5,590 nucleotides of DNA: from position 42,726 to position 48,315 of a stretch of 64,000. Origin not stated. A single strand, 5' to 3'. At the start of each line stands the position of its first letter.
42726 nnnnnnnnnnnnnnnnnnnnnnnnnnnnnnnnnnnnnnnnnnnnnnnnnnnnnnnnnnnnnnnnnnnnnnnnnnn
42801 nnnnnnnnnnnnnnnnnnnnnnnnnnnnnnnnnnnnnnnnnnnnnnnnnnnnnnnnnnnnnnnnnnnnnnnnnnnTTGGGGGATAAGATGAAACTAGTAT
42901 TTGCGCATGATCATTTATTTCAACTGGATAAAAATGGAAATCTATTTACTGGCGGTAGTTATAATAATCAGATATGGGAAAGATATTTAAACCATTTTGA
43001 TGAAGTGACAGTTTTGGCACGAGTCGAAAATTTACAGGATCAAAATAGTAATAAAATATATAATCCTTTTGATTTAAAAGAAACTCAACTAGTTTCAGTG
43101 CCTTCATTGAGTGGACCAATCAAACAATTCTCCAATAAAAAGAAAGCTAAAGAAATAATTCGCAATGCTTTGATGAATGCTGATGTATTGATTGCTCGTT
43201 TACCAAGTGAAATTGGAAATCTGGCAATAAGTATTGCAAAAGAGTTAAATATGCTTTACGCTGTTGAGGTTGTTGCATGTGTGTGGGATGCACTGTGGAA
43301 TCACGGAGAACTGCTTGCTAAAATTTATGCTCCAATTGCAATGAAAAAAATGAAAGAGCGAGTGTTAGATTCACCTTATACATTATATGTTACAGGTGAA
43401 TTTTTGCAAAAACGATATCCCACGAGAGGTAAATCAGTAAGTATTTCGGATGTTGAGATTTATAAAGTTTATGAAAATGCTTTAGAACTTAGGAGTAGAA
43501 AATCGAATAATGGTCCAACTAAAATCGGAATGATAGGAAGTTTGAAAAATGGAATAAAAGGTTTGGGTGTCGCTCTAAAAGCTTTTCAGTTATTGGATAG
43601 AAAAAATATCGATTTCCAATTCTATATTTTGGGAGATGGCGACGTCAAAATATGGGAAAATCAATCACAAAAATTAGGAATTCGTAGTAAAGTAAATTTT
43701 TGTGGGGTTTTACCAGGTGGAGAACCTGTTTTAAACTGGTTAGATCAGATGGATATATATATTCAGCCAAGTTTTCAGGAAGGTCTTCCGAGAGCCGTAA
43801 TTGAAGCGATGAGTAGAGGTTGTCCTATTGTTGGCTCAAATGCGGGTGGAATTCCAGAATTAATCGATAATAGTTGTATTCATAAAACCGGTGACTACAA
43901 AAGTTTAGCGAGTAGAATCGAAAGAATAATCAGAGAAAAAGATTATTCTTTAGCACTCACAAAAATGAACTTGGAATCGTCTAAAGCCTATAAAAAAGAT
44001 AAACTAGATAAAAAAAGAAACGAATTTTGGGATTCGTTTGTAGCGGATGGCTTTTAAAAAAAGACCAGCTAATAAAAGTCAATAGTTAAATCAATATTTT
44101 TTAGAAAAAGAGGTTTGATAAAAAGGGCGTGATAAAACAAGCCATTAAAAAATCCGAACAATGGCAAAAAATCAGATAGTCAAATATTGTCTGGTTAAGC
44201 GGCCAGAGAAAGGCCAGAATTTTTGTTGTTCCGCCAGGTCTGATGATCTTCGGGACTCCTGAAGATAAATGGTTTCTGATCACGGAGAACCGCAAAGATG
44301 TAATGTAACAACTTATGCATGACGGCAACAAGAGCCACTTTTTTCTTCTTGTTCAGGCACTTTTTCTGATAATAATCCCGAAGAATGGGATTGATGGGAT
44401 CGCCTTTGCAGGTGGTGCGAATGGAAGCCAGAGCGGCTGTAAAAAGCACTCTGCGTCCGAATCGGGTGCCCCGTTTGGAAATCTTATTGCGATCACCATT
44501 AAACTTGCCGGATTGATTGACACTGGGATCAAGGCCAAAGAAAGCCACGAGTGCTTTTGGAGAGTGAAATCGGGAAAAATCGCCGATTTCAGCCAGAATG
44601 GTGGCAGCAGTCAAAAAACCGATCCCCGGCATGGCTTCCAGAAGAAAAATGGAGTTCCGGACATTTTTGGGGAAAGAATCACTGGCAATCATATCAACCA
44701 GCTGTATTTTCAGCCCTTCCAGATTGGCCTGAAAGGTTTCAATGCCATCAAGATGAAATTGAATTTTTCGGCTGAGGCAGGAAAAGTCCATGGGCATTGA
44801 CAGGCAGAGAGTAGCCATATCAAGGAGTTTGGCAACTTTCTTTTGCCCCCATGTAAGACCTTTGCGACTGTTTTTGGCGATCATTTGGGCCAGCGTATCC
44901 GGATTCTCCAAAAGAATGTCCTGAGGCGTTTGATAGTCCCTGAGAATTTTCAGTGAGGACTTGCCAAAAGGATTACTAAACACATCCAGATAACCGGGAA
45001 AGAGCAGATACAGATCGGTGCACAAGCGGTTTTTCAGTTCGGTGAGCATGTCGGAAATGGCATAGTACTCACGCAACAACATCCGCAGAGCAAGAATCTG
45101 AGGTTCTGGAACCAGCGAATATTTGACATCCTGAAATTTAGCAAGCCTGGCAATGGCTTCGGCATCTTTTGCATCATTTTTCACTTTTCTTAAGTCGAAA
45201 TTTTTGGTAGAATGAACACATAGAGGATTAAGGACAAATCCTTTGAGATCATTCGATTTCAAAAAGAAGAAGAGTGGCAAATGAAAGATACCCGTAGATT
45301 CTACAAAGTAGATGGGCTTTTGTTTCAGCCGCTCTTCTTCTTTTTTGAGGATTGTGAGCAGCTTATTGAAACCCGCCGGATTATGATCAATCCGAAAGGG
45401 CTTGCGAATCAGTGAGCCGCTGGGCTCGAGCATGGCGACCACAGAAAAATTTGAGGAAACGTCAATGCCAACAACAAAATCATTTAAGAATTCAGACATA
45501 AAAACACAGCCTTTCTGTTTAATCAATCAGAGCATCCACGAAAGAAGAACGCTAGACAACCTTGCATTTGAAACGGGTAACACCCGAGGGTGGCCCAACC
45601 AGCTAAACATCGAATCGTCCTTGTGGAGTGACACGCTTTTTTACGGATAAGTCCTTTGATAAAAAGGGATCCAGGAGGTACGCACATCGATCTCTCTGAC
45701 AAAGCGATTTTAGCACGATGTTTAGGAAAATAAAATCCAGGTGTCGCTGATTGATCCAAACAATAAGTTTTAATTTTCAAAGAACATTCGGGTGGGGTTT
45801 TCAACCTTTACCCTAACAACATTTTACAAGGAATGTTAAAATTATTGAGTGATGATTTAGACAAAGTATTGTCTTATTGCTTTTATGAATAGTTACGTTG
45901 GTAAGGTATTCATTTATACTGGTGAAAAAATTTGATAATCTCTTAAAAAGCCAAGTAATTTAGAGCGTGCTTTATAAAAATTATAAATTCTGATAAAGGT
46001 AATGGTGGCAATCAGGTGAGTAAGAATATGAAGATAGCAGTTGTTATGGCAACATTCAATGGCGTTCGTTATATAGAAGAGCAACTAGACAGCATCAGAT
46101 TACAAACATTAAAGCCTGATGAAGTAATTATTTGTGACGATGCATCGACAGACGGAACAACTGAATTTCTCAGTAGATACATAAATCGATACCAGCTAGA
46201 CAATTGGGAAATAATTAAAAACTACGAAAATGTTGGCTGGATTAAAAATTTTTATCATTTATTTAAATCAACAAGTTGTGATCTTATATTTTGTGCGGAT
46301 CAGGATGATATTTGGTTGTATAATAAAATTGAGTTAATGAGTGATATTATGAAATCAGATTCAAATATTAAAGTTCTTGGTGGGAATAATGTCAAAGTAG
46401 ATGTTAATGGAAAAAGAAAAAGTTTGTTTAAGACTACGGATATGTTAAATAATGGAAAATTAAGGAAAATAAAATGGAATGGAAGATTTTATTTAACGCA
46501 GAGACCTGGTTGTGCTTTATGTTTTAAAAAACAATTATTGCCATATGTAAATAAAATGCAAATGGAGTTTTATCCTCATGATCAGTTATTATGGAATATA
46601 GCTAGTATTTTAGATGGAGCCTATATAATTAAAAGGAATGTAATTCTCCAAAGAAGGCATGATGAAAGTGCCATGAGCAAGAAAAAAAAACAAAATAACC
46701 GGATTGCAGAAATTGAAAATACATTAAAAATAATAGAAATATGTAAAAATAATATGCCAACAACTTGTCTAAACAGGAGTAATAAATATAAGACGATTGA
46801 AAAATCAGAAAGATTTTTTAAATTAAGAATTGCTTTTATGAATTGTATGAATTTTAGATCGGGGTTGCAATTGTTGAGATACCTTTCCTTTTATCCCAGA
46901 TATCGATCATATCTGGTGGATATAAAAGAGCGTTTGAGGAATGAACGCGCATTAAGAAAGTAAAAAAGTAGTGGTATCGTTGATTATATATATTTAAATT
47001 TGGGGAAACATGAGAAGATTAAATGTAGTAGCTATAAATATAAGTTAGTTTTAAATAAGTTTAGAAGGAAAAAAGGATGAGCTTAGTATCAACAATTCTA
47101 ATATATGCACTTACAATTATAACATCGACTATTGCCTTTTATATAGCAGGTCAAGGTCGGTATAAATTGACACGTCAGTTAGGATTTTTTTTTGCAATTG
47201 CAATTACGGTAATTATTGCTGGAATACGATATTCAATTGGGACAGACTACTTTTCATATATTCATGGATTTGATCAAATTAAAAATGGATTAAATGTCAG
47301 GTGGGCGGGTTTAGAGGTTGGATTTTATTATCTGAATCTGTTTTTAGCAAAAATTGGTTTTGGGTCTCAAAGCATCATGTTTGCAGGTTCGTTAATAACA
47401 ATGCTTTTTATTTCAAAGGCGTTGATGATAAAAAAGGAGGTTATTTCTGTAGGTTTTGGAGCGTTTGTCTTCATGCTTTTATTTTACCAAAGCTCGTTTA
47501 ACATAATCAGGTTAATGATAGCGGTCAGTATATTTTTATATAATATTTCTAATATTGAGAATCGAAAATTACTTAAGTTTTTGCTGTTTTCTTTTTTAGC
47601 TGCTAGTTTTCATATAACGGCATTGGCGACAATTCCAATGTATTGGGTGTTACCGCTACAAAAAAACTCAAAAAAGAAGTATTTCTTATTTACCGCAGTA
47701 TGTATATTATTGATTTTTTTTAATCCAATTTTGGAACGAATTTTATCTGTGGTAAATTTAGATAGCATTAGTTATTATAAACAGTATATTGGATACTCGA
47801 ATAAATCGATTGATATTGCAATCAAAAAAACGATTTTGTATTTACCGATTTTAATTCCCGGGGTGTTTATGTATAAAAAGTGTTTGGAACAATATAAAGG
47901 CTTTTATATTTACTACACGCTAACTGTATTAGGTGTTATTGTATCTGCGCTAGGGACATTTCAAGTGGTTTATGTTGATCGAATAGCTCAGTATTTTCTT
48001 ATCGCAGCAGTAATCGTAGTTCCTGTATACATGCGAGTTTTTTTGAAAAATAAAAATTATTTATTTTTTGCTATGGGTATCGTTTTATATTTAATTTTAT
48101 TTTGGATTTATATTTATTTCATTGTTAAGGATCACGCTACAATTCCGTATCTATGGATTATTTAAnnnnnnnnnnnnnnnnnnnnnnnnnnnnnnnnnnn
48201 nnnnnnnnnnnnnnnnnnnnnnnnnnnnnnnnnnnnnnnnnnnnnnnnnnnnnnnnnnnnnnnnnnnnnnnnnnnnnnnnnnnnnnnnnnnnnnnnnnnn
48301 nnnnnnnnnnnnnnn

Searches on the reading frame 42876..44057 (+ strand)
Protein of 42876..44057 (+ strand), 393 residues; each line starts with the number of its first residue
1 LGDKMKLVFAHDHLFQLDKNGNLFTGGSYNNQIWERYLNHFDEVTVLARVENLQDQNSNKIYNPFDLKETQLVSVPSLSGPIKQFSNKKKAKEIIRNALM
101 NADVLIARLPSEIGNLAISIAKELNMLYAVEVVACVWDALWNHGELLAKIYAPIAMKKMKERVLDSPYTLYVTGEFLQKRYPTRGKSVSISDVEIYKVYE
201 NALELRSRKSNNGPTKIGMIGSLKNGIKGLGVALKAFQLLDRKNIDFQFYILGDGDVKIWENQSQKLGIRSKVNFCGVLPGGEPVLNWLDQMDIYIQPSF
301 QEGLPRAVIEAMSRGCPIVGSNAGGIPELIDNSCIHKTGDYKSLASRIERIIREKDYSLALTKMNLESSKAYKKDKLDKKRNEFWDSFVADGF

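Call 43: search_protein_families(library=ncbifam, proteins=[window:42876-44057:+])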
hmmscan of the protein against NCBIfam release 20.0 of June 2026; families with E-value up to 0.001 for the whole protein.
window:42876-44057:+ (393 aa): 23 families
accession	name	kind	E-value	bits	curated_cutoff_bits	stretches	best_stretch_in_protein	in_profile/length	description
NF041876.1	EPS_EpsE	equivalog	3.8e-19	69.2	400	1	210-363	210-370/389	exopolysaccharide biosynthesis GT4 family glycosyltransferase EpsE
TIGR04157.1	glyco_rSAM_CFB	subfamily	2.2e-14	53.3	400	1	219-386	232-391/406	TIGR04157 family glycosyltransferase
TIGR03999.1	thiol_BshA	equivalog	7.6e-14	51.4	273.7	1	234-384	218-369/375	N-acetyl-alpha-D-glucosaminyl L-malate synthase BshA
NF047684.1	TeichurnBiosyTuaC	equivalog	1.3e-13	50.6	550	1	220-363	225-363/391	teichuronic acid biosynthesis protein TuaC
TIGR04063.1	stp3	hypoth_equivalog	5.6e-13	48.5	442.05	1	88-357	81-363/397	TIGR04063 family PEP-CTERM/XrtA system glycosyltransferase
TIGR03088.1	stp2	hypoth_equivalog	7.6e-13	48.2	409.05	1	212-356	192-340/374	TIGR03088 family PEP-CTERM/XrtA system glycosyltransferase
TIGR04005.1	wcaL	equivalog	8.7e-13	47.9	537.6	1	201-333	209-346/406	colanic acid biosynthesis glycosyltransferase WcaL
NF038298.1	EPS_HpsO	equivalog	9.3e-11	41.1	575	1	217-387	204-386/388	hormogonium polysaccharide biosynthesis glycosyltransferase HpsO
NF007396.0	PRK09922.1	equivalog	2.9e-09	36.3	385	1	237-359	203-332/361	lipopolysaccharide 1,6-galactosyltransferase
NF050056.1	ProtGlycPglH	equivalog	5.3e-09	35.6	600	1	219-380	184-345/354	GalNAc-alpha-(1->4)-GalNAc-alpha-(1->3)-diNAcBac-PP-undecaprenol alpha-1,4-N-acetyl-D-galactosaminyltransferase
NF046085.1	XrtY_assoc_Gly1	equivalog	9.2e-09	34.6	400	1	227-383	221-379/387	XrtY-associated glycosyltransferase XYAG1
NF012034.0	PRK15490.1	equivalog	1.4e-08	33.6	813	1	247-328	430-509/578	Vi polysaccharide biosynthesis glycosyltransferase TviE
NF038295.1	EPS_HpsP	equivalog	8.1e-08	31.7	550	1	111-333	103-329/388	hormogonium polysaccharide biosynthesis glycosyltransferase HpsP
NF011726.0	PRK15179.1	equivalog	1.9e-07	29.8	733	1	245-332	547-632/694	Vi polysaccharide biosynthesis protein TviE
TIGR04348.1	TIGR04348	equivalog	1.5e-05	24.2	300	1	198-364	121-287/310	selenoneine biosynthesis selenosugar synthase SenB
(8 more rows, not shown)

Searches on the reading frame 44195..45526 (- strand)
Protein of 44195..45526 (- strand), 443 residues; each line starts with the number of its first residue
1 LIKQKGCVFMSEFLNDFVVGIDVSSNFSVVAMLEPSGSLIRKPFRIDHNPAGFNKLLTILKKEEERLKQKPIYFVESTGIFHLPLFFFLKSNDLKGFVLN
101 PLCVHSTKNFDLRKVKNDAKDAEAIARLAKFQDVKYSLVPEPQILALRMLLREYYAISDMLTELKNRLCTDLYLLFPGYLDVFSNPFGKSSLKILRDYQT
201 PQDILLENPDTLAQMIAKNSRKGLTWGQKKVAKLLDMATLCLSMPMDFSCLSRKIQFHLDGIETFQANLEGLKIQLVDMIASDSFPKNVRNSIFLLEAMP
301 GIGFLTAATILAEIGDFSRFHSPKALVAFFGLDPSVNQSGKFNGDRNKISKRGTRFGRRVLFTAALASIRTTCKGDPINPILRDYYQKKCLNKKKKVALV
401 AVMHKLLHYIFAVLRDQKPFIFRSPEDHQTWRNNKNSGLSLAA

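Call 43: search_protein_families(library=ncbifam, proteins=[window:44195-45526:-])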
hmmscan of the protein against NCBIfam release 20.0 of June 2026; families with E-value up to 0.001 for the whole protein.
window:44195-45526:- (443 aa): 3 families
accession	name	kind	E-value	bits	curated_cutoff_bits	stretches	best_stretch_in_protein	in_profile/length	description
NF033542.1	transpos_IS110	equivalog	8e-71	238.9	140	1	18-419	1-343/343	IS110 family RNA-guided transposase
NF051857.1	transpos_IS110_2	equivalog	6.2e-25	88.1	180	1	18-414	2-391/393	IS110 family transposase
NF052498.1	TIGR_Tas_endo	equivalog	4.5e-05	23.5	100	1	296-335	73-111/215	TIGR-Tas system RNA-guided endonuclease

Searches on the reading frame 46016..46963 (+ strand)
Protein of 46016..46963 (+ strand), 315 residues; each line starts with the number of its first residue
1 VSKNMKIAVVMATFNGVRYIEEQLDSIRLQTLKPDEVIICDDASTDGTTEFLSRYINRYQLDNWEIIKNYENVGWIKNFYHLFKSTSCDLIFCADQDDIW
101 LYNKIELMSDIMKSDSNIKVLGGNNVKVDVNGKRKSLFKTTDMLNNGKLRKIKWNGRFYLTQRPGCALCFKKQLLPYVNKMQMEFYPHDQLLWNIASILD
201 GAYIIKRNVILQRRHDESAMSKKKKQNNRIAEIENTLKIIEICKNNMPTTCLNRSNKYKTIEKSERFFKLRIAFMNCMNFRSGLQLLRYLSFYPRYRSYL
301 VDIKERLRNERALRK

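Call 8: search_protein_families(library=pfam, proteins=[window:46016-46963:+])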
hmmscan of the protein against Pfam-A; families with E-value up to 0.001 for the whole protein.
window:46016-46963:+ (315 aa): 2 families
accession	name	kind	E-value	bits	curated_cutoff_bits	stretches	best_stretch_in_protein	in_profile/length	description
PF00535.33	Glycos_transf_2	-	2.4e-21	76.8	23.3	1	9-136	2-127/168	Glycosyl transferase family 2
PF13641.12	Glyco_tranf_2_3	-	1.6e-05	25.4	27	1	7-142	3-136/230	Glycosyltransferase like family 2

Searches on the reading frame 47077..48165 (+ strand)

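Call 8: search_protein_families(library=pfam, proteins=[window:47077-48165:+])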
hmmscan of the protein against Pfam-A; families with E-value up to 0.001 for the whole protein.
window:47077-48165:+ (362 aa): 1 family
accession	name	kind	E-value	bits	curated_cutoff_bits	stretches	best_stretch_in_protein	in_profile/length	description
PF14897.12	EpsG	-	6.7e-44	150.8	30.1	1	37-359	4-325/326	EpsG family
